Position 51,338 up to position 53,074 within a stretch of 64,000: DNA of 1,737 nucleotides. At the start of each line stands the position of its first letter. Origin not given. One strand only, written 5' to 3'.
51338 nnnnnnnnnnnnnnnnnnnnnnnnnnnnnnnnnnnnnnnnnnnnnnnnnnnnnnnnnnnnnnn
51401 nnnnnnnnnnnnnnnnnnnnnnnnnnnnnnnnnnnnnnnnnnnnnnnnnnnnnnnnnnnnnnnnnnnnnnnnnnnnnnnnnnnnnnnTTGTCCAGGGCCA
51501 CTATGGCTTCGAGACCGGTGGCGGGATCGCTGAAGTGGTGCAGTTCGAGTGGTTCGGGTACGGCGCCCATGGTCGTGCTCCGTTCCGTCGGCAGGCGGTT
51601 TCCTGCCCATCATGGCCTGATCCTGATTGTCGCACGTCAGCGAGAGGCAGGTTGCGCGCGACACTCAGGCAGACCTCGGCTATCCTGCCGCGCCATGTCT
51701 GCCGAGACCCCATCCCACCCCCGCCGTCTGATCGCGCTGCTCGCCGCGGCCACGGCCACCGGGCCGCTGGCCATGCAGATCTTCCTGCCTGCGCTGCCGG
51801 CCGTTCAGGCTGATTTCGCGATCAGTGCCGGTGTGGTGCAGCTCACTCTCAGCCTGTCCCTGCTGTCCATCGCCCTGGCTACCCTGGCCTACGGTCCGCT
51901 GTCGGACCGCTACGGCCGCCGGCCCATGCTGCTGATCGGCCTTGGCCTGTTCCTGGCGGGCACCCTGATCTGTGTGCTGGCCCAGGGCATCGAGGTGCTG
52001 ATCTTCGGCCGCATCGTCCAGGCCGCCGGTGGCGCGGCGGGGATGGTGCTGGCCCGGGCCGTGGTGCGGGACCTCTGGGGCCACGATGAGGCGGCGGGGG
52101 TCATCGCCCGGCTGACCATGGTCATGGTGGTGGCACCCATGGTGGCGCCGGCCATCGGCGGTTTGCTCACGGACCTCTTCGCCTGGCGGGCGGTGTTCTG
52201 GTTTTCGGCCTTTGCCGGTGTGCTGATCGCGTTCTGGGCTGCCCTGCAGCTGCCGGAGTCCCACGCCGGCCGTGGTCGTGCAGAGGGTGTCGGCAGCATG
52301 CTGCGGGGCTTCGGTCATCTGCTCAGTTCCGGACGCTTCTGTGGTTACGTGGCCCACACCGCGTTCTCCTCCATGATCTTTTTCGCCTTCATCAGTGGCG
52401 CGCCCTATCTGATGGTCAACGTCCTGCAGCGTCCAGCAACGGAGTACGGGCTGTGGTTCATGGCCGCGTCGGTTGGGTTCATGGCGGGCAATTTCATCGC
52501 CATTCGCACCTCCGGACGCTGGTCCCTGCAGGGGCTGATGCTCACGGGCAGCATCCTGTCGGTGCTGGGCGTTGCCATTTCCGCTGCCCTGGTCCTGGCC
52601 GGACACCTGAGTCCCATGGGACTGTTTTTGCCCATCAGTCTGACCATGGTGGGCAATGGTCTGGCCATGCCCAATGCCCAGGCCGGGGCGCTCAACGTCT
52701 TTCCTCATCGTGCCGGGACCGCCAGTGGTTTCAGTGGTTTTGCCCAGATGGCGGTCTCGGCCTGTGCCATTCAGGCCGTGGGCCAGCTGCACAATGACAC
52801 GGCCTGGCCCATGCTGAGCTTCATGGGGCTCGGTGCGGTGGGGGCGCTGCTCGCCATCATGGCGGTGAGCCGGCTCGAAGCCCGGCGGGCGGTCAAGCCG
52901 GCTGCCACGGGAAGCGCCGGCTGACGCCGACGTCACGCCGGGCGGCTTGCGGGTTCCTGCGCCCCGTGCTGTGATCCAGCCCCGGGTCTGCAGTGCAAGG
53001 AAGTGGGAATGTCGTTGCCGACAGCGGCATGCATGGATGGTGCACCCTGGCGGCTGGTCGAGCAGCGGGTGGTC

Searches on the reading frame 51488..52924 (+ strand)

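Call 98: search_protein_families(library=pfam, proteins=[window:51488-52924:+], max_evalue=0.00001)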
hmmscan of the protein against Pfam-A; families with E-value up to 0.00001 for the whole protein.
window:51488-52924:+ (478 aa): 2 families
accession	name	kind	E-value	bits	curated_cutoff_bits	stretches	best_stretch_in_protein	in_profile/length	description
PF07690.21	MFS_1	-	2e-43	149.1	33.4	1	86-425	2-344/347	Major Facilitator Superfamily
PF00083.30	Sugar_tr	-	1.6e-08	34.3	22.3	1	117-258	48-194/452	Sugar (and other) transporter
